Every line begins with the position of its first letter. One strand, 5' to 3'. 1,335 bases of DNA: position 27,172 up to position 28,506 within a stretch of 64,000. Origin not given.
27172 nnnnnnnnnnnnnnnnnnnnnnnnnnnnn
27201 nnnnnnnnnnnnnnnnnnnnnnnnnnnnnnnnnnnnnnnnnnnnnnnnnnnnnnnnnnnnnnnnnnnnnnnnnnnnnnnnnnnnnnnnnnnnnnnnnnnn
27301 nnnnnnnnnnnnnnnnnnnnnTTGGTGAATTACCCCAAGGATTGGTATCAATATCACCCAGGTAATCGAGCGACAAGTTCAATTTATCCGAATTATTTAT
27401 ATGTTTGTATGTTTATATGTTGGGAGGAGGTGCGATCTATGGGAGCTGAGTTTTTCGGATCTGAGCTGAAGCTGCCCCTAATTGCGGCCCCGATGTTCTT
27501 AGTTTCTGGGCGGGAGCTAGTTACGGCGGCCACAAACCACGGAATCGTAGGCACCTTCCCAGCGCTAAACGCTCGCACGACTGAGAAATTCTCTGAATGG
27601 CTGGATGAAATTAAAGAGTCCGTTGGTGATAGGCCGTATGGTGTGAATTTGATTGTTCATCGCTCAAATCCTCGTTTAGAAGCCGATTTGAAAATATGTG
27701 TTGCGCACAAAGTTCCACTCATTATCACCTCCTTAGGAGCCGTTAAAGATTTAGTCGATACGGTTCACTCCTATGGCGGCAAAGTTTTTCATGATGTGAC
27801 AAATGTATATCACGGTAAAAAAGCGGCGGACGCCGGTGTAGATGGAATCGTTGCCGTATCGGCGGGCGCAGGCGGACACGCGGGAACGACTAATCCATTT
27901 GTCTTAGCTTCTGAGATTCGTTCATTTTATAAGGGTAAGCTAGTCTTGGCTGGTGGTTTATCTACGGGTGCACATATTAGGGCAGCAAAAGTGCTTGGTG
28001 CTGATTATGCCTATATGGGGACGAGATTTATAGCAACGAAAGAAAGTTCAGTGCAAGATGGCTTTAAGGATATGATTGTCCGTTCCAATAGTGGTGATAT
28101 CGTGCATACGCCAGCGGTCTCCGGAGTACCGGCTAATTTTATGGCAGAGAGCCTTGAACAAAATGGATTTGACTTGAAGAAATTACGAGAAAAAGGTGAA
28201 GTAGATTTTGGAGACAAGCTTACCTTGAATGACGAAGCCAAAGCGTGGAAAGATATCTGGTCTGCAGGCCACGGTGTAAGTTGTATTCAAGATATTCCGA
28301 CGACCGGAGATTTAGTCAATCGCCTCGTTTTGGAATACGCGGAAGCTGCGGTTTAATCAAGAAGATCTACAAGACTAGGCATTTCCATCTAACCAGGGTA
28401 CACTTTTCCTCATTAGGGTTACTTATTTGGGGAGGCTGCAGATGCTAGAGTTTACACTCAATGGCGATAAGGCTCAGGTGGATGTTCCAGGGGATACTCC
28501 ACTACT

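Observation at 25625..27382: One ORF fuses a complete proline dehydrogenase to a complete NavAb/NaChBac-type voltage-gated sodium channel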

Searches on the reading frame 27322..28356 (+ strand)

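Call 3: search_protein_families(library=pfam, proteins=[window:27322-28356:+], max_evalue=0.01)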
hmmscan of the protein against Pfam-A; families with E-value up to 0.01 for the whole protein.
window:27322-28356:+ (344 aa): 4 families
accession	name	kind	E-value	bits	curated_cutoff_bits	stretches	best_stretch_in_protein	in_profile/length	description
PF03060.21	NMO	-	1.1e-26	94.5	28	1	49-337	10-330/331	Nitronate monooxygenase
PF01070.24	FMN_dh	-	6.6e-07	29.1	24.9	1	164-251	231-320/350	FMN-dependent dehydrogenase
PF00977.27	His_biosynth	-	0.0045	16.9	23.6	1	134-236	124-222/228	Histidine biosynthesis protein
PF00478.31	IMPDH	-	0.0062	16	25.6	0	48-228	32-168/345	IMP dehydrogenase / GMP reductase domain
